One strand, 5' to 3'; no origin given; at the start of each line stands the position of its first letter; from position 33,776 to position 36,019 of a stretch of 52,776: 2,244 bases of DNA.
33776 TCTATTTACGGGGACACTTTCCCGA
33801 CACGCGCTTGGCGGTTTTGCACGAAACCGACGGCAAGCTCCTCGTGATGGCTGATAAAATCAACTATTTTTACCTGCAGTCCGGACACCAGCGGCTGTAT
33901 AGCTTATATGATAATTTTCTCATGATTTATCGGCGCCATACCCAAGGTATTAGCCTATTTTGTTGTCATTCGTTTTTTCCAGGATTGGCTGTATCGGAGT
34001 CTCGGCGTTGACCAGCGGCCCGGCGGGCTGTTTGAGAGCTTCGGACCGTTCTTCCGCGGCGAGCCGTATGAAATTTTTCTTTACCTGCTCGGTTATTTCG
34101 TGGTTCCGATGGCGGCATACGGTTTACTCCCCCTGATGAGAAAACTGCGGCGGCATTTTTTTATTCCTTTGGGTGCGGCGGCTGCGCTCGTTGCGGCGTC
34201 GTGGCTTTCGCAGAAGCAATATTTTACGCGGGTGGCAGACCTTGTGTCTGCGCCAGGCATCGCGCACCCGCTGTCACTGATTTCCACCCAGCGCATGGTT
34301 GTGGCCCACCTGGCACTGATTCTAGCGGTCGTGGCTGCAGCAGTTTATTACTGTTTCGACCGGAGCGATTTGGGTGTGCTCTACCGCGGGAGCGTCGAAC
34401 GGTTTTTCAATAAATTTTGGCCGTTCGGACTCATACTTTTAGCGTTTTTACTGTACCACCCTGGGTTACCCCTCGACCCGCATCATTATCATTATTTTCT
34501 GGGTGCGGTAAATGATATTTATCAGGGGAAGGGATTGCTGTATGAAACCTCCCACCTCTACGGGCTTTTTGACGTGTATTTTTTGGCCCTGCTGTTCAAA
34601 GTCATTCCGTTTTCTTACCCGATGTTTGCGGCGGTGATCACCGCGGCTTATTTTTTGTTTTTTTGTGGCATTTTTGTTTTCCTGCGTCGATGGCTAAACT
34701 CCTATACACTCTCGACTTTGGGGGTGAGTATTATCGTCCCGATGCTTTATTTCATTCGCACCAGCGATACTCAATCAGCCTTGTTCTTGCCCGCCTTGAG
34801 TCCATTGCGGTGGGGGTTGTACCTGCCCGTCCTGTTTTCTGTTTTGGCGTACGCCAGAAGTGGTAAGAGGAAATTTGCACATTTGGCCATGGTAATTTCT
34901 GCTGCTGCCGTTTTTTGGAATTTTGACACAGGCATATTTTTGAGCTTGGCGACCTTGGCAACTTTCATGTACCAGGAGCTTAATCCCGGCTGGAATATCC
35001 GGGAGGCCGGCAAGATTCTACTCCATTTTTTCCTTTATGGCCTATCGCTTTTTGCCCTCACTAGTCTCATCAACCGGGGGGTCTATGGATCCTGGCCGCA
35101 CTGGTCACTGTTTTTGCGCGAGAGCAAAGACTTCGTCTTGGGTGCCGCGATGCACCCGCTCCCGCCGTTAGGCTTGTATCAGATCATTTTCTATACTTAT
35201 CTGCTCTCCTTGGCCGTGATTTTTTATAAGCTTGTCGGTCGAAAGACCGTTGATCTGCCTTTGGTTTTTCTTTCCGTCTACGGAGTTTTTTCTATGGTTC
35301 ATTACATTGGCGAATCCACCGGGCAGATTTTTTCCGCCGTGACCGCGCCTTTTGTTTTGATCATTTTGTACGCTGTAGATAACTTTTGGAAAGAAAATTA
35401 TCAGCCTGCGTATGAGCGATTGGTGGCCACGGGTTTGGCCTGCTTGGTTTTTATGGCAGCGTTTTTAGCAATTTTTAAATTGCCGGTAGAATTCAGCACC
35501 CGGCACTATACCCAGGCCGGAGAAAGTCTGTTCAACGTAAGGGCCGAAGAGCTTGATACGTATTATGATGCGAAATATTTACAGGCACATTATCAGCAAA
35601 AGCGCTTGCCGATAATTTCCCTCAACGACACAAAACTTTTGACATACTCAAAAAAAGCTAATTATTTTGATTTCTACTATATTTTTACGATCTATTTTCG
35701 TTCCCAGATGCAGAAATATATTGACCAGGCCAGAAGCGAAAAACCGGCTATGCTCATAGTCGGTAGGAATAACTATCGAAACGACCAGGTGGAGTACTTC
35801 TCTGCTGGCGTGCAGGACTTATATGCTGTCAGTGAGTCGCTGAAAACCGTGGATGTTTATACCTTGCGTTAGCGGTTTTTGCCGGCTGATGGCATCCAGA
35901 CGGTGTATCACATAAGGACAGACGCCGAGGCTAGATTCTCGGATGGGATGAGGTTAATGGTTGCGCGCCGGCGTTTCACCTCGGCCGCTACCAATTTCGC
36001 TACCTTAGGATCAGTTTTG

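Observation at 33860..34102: Damaged junction between tandem paralogs: truncated C-terminus of copy 2, in-frame TGA and missing start for the N-terminal helix of copy 3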

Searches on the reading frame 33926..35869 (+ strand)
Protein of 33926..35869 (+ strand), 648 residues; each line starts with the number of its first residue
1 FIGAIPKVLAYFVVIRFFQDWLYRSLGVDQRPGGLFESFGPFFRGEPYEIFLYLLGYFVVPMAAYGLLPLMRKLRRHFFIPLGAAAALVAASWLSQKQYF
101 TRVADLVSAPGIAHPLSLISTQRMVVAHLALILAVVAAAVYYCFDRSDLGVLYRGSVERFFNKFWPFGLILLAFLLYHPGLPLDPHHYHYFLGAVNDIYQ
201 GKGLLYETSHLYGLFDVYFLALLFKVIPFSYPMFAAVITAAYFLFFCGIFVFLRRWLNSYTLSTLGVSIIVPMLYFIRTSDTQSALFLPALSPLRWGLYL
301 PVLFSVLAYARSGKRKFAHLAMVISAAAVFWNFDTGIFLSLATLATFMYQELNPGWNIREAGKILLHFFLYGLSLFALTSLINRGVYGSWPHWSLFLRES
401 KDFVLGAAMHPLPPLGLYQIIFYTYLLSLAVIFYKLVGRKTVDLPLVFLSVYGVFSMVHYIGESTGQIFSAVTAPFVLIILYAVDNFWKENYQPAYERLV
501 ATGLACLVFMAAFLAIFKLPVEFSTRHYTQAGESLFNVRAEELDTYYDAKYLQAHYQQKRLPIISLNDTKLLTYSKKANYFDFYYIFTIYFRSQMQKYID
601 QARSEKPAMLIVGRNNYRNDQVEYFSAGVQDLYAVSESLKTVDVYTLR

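Call 7: search_protein_families(library=pfam, proteins=[window:33926-35869:+], max_evalue=1)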
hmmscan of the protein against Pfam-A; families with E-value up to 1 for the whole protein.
window:33926-35869:+ (648 aa): 0 families

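Call 10: find_encoding_contigs(protein=window:34100-35869:+, flank=10000, max_places=10)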
Protein window:34100-35869:+ (590 aa): no gene with exactly this product is on record in the collection.

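Call 12: find_encoding_contigs(protein=window:34100-35869:+, flank=10000, max_places=10)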
Protein seq(590 aa) (590 aa): no gene with exactly this product is on record in the collection.

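Call 14: find_homologous_proteins(query=window:33926-35869:+, max_evalue=0.001)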
Query window:33926-35869:+ (648 aa): 8 proteins with E <= 0.001 among 8000 candidates.
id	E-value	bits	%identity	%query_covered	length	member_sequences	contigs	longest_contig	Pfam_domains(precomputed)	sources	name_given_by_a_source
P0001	0.0e+0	1289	100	89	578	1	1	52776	-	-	-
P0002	0.0e+0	1247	87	99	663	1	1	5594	-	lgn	-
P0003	5.0e-296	1002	70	99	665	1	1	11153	-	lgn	-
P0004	2.4e-190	653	48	99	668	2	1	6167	-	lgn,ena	-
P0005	1.2e-111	393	37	98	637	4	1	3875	-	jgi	-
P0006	1.7e-107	379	42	69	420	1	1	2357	-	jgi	-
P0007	3.9e-96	342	35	98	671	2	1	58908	-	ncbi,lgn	-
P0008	7.5e-90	321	33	100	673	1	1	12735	-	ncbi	-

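Call 16: find_encoding_contigs(protein=P0002, flank=10000, max_places=10)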
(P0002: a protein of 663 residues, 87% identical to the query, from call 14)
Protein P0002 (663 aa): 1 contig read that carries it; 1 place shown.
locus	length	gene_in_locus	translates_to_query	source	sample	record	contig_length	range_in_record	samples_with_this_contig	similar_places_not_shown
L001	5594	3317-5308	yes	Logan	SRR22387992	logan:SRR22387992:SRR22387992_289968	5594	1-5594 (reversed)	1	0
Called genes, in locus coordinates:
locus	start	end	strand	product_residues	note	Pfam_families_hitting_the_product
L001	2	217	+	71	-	?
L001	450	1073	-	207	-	PF13489:Methyltransf_23, PF13649:Methyltransf_25, PF13847:Methyltransf_31, PF08241:Methyltransf_11, PF08242:Methyltransf_12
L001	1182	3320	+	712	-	-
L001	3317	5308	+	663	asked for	-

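Call 17: find_encoding_contigs(protein=P0003, flank=10000, max_places=10)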
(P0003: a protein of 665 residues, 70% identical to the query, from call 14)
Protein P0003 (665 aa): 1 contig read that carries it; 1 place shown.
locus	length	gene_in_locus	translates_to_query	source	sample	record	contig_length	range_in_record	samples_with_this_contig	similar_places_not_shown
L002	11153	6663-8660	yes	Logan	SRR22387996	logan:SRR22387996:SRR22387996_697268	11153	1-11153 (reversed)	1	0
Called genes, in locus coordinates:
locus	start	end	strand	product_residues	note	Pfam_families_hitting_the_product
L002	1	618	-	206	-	?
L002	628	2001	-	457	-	PF08529:NusA_N, PF07650:KH_2 (faint), PF13184:KH_NusA_1st, PF00013:KH_1 (faint), PF26594:KH_NusA_2nd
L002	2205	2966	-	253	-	PF13489:Methyltransf_23, PF01209:Ubie_methyltran, PF13847:Methyltransf_31, PF08241:Methyltransf_11, PF08242:Methyltransf_12, PF13649:Methyltransf_25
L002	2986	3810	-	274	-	PF00535:Glycos_transf_2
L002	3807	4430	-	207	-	PF13489:Methyltransf_23, PF13649:Methyltransf_25, PF13847:Methyltransf_31 (weak), PF08241:Methyltransf_11, PF08242:Methyltransf_12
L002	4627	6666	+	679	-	-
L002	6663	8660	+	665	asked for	-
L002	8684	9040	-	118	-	PF08378:NERD (weak), PF02021:UPF0102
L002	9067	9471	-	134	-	-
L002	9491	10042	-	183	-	PF01209:Ubie_methyltran, PF13847:Methyltransf_31, PF08241:Methyltransf_11, PF08242:Methyltransf_12 (faint), PF13649:Methyltransf_25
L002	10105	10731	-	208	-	PF01351:RNase_HII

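Call 22: find_encoding_contigs(protein=P0001, flank=3000, max_places=10)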
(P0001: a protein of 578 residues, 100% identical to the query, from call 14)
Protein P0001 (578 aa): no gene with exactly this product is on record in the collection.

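Call 34: predict_structure(alignment_id=A3)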
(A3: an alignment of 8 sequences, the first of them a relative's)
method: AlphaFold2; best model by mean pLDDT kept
length: 663 residues; sequences in the alignment: 8
mean_pLDDT: 61.5   pTM: 0.46
mean pLDDT of the five models: 61.5, 57.2, 54.7, 54.2, 53.6
residues with pLDDT >= 90: 27; 70-90: 210; 50-70: 207; < 50: 219
segments of 3 or more residues with pLDDT < 50: 1-5, 42-60, 62-64, 108-123, 131-145, 159-173, 186-251, 293-309, 416-430, 478-482, 532-551, 600-604
pLDDT, mean of each block of 10 residues (from residue 1): 46 70 67 59 39 34 54 71 65 53 52 43 47 45 49 52 41 50 49 36 37 34 32 38 42 52 64 59 56 45 42 72 82 86 68 85 80 83 85 69 58 48 35 71 85 82 86 59 63 78 64 64 59 43 39 72 89 83 73 68 58 86 89 82 91 92 90
secondary structure, 60 per line:
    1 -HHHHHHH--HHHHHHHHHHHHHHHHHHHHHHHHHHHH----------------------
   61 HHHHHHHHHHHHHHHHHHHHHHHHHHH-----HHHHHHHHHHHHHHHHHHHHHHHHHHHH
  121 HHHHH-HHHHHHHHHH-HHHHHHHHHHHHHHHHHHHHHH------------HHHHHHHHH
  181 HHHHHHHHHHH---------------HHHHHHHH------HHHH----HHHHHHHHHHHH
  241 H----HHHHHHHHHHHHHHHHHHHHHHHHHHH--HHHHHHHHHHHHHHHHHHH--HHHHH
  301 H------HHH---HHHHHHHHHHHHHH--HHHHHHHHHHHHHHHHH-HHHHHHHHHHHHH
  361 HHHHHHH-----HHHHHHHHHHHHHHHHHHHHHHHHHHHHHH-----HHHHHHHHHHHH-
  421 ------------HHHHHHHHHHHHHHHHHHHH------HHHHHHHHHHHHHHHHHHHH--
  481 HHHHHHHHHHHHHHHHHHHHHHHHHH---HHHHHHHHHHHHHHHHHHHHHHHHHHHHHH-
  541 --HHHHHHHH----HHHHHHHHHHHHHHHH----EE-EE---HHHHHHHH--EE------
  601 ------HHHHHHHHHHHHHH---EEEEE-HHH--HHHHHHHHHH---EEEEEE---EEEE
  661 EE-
elements in order (helices of 4 or more, strands of 3 or more residues): H2-8 H11-38 H61-87 H93-125 H127-136 H138-159 H172-191 H207-214 H221-224 H229-241 H246-272 H275-293 H296-301 H314-327 H330-346 H348-367 H373-402 H408-419 H433-452 H459-478 H481-506 H510-539 H543-550 H555-570 H583-590 H607-620 E624-628 H635-644 E648-653 E657-662
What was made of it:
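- Tried and rejected: The AlphaFold model from 8 sequences was poor (pLDDT 61.5, call 34) and was not used.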

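Call 35: search_protein_representatives(alignment_id=A3)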
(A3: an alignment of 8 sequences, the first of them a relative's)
Query: 8 sequences, 668 profile positions. Proteins with E-value up to 0.001 (for the whole library): 2120; up to 1e-10: 1256; up to 1e-30: 182. The best 150 are listed.
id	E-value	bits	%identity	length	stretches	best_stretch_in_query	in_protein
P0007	2.7e-283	958.1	-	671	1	1-668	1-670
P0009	7.3e-256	867.5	-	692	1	3-668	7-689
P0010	3.8e-238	808.9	-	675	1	3-619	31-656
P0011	6.2e-229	778.5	-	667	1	9-666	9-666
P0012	2.9e-216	736.6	-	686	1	7-667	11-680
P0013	4.2e-211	719.5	-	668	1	2-667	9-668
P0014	4.7e-208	709.5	-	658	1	6-667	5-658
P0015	1.8e-197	674.5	-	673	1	9-667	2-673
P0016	5.4e-191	653.1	-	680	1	6-666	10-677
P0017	3.7e-186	637.1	-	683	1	6-667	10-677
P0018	1.1e-179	615.8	-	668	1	5-667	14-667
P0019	6.7e-170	583.4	-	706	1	3-667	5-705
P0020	1.4e-168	579.0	-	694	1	13-667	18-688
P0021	3.4e-168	577.8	-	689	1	6-667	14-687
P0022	6.9e-167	573.4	-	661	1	9-666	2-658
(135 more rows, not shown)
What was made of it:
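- Every full-length relative in the HMM search starts at profile position 17 or earlier, or has 45-140 residues before the matched stretch (call 35).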

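Call 37: search_protein_families(library=pfam, alignment_id=A4, max_evalue=0.01)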
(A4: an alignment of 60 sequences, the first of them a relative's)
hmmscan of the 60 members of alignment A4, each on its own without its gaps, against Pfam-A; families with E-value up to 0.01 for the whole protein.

A. member 1, P0002 (663 aa): 0 families

B. families by the number of members that match (of 60 scanned): 3 families
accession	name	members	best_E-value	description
PF09656.15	PGPGW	1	0.0061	Putative transmembrane protein (PGPGW)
PF23778.1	Phage_holin_2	1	0.0077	Putative phage holin family 2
PF11992.13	TgpA_N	1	0.0086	TgpA N-terminal domain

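Call 38: search_solved_structures(query=A4, max_evalue=1, show_alignments=2)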
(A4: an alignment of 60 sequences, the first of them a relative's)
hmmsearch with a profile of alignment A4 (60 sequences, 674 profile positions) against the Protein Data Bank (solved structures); distinct sequences matched with E-value up to 1: 2.
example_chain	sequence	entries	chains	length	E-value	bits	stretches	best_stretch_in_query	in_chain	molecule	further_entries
7uli_AAA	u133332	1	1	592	0.17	13.4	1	60-120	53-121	3-hydroxy-3-methylglutaryl-coenzyme A reductase 1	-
6b87_A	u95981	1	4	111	0.18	13.3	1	67-127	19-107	TMHC2_E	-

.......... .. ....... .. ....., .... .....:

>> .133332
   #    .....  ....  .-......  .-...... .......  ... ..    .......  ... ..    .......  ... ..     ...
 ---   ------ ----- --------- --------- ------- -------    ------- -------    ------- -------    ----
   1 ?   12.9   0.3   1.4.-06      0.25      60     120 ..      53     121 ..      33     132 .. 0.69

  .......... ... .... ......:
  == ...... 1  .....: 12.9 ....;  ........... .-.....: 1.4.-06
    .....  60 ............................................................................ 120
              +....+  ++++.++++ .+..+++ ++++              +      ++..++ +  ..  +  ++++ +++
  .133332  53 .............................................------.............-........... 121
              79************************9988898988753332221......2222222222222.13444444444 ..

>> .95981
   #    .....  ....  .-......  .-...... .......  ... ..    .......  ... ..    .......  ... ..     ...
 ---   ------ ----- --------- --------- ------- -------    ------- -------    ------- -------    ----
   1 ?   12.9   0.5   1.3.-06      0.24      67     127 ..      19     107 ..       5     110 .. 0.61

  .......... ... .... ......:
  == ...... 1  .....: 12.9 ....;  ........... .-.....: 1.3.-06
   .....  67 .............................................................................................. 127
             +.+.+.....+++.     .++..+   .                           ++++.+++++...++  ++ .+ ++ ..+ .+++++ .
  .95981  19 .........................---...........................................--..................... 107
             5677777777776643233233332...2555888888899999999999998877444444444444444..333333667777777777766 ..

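Call 40: find_related_loci(query=A3, collection=genome_contigs, flank=6000)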
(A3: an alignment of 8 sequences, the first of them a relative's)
Query A3 (663 aa) in genome_contigs; peptide patterns used: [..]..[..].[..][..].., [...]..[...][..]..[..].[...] (x = any residue, [..] = any of these).
44 stretches matched a pattern; 12 encode a relative of the query (tblastn E <= 1e-3); 12 distinct loci.
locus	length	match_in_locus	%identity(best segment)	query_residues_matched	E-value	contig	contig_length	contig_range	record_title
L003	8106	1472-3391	38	10-660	1e-126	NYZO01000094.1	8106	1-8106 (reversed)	MAG: archaeon isolate ARS54 MHASMcontig_206775, whole genome shotgun sequence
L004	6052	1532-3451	38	10-660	8e-127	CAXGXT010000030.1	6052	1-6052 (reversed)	MAG TPA_asm: uncultured bacterium isolate ERR594345_concoct_111 genome assembly, contig: ERZ11848503.12710, whole genome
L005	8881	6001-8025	36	6-663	4e-119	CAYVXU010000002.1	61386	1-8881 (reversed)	MAG TPA_asm: uncultured Candidatus Saccharibacteria bacterium isolate SRP124282_co5_13 genome assembly, contig: NODE_11_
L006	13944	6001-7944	38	29-663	5e-128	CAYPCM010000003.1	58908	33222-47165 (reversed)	MAG TPA_asm: uncultured Candidatus Saccharibacteria bacterium isolate SRP269290_co2_445 genome assembly, contig: NODE_39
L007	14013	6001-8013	34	5-662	3e-94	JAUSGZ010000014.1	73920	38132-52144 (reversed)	MAG: bacterium isolate E14_metabat.bin.16 E14_k141_1422402, whole genome shotgun sequence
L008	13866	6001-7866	37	21-660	3e-121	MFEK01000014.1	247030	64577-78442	MAG: Candidatus Doudnabacteria bacterium RIFCSPHIGHO2_01_FULL_46_14 rifcsphigho2_01_scaffold_56, whole genome shotgun se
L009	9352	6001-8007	34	9-662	4e-94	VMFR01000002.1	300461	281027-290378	MAG: Parcubacteria group bacterium Gr01-1014_31 G01um101431_scaffold_29, whole genome shotgun sequence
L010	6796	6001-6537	27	185-374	5e-11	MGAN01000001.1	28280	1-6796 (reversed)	MAG: Candidatus Roizmanbacteria bacterium RIFCSPLOWO2_01_FULL_40_13 rifcsplowo2_01_scaffold_10215, whole genome shotgun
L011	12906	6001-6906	25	186-489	1e-10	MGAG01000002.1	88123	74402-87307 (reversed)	MAG: Candidatus Roizmanbacteria bacterium RIFCSPLOWO2_01_FULL_37_12 rifcsplowo2_01_scaffold_1040, whole genome shotgun s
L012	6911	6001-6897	26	8-241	5e-9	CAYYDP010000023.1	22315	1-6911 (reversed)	MAG TPA_asm: uncultured Gammaproteobacteria bacterium isolate SRP239054_co1_193 genome assembly, contig: NODE_1560_lengt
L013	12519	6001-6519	28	184-363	6e-9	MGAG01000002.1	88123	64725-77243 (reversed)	MAG: Candidatus Roizmanbacteria bacterium RIFCSPLOWO2_01_FULL_37_12 rifcsplowo2_01_scaffold_1040, whole genome shotgun s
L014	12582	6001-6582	25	189-390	4e-8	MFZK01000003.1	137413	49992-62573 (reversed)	MAG: Candidatus Roizmanbacteria bacterium RIFCSPHIGHO2_02_FULL_37_13b rifcsphigho2_02_scaffold_126, whole genome shotgun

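Call 48: predict_structure(alignment_id=A4)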
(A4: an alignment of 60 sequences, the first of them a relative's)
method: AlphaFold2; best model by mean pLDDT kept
length: 663 residues; sequences in the alignment: 60
mean_pLDDT: 93.1   pTM: 0.93
mean pLDDT of the five models: 93.1, 92.4, 92.4, 91.5, 91.0
residues with pLDDT >= 90: 519; 70-90: 122; 50-70: 22; < 50: 0
segments of 3 or more residues with pLDDT < 50: none
pLDDT, mean of each block of 10 residues (from residue 1): 84 92 95 94 91 88 95 96 87 68 69 70 85 86 91 93 84 96 97 93 97 96 95 97 97 98 98 97 97 91 95 98 98 99 96 98 96 97 98 97 96 89 88 93 95 94 98 91 90 96 83 90 96 94 90 93 98 97 98 97 96 98 98 98 98 98 98
secondary structure, 60 per line:
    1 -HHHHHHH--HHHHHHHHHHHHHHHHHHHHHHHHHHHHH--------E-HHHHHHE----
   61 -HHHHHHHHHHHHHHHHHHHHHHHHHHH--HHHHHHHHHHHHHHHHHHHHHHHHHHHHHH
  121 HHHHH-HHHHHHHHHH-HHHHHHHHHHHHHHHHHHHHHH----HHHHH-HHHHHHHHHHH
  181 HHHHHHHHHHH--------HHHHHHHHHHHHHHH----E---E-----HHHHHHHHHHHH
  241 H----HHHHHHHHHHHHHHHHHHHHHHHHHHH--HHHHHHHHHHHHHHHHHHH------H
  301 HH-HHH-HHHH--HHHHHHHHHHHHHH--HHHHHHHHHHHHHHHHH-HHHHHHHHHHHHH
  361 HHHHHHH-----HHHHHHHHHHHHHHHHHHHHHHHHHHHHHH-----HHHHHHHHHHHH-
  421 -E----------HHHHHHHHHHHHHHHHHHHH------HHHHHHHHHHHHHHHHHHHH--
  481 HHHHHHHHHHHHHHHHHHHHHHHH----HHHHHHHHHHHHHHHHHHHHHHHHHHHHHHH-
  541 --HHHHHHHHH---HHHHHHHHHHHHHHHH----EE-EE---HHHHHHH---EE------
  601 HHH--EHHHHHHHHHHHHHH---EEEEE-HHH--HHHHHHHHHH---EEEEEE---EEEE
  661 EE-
elements in order: H2-8 H11-39 H50-55 H62-88 H91-125 H127-136 H138-159 H164-168 H170-191 H200-214 H229-241 H246-272 H275-293 H308-311 H314-327 H330-346 H348-367 H373-402 H408-419 H433-452 H459-478 H481-504 H509-539 H543-551 H555-570 H583-589 H607-620 E624-628 H635-644 E648-653 E657-662
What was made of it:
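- On GT-C fold glycosyltransferase superfamily: The model has pLDDT 93 (call 48).
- The AlphaFold2 model of P0002 has pLDDT 93 and pTM 0.93 (call 48). They sit between helix 1 (residues 11-39) and helix 2 (62-88) (call 48). Removing a two-helix hairpin preserves membrane topology: MRKLRR is a positive-inside N-terminus (call 48 for helix positions; the topology is inferred).
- Tried and rejected: The 60-sequence alignment gave pLDDT 93 (call 48).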

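Call 50: fold_search(model_id=the predicted structure, library=pdb)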
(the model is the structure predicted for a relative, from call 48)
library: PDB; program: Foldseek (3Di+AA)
matches with E <= 10: 391; with E <= 0.001: 9
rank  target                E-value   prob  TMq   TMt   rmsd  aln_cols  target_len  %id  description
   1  5f15                  3.6e-05  1.00  0.36  0.43  12.3       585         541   10  Crystal Structure of ArnT from Cupriavidus metallidurans bound to Undecaprenyl phosphate (released 2016-02-17)
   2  5ezm                  5.0e-05  1.00  0.35  0.41  13.2       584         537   11  Crystal Structure of ArnT from Cupriavidus metallidurans in the apo state (released 2016-02-17)
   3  6s7o_A                6.5e-05  1.00  0.41  0.41  12.4       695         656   12  Cryo-EM structure of human oligosaccharyltransferase complex OST-A (released 2019-12-18)
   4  6s7t_A                7.8e-05  1.00  0.33  0.31  11.5       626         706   12  Cryo-EM structure of human oligosaccharyltransferase complex OST-B (released 2019-12-18)
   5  9n9j_I                1.5e-04  1.00  0.36  0.34  13.3       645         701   11  Structure of a GRP94 folding intermediate engaged with a CCDC134- and FKBP11-bound secretory translocon (released 2025-11-19)
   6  8b6l_I                1.7e-04  1.00  0.38  0.37  11.7       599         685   11  Subtomogram average of the human Sec61-TRAP-OSTA-translocon (released 2022-12-07)
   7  6gxc_A                3.0e-04  1.00  0.32  0.31  10.8       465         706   13  Bacterial oligosaccharyltransferase PglB in complex with an inhibitory peptide and a reactive lipid-linked oligosaccha (released 2018-11-14)
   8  3rce_A                3.9e-04  1.00  0.34  0.34  10.5       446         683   13  Bacterial oligosaccharyltransferase PglB (released 2011-06-15)
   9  5ogl_A                7.7e-04  1.00  0.31  0.30  10.6       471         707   12  Structure of bacterial oligosaccharyltransferase PglB in complex with an acceptor peptide and an lipid-linked oligosac (released 2017-10-25)
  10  7oci_F                2.8e-03  1.00  0.41  0.42  12.4       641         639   10  Cryo-EM structure of yeast Ost6p containing oligosaccharyltransferase complex (released 2022-02-16)
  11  8agb_A                3.1e-03  1.00  0.39  0.40  11.3       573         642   10  Structure of yeast oligosaccharylransferase complex with lipid-linked oligosaccharide bound (released 2022-12-07)
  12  7zli_A                3.4e-03  1.00  0.37  0.37  14.3       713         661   10  Cryo-EM structure of C-mannosyltransferase CeDPY19, in complex with Dol25-P-Man and bound to CMT2-Fab and anti-Fab nan (released 2023-01-11)
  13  8agc_A                3.7e-03  1.00  0.40  0.39  10.7       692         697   10  Structure of yeast oligosaccharylransferase complex with lipid-linked oligosaccharide and non-acceptor peptide bound (released 2022-12-07)
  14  9i5k_A                2.4e-02  1.00  0.35  0.45  11.3       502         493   11  Structure of the Chaetomium thermophilum Pmt4 homodimer (C2 symmetry) (released 2025-12-24)
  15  9s6s_A                2.5e-02  0.99  0.36  0.42  10.3       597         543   10  Ternary cryo-EM structure of human ALG9 with Dol25-PP-GlcNAc2Man6, Dol25-P-Man and Fab (released 2026-03-18)
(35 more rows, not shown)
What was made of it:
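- On GT-C fold glycosyltransferase superfamily: Foldseek's top 20 PDB hits are all GT-C-superfamily folds, with best E = 3.6e-5 (ArnT), probability 0.96-1.0 and TM 0.27-0.45 (call 50).
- Foldseek's top 20 PDB matches are all GT-C-superfamily folds: ArnT (E = 3.6e-5), STT3, PglB, DPY19, Pmt4, ALG9, ALG6, EmbB, and the GT-C-like PIGU subunit of GPI transamidase (call 50).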

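Call 51: find_related_loci(query=P0002, collection=metagenome_contigs, flank=4000)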
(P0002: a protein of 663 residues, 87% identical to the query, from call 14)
Query P0002 (663 aa) in metagenome_contigs; peptide patterns used: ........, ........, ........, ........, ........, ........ (x = any residue, [..] = any of these).
303 stretches matched a pattern, but none encodes a relative of the query by tblastn (E <= 1e-3).
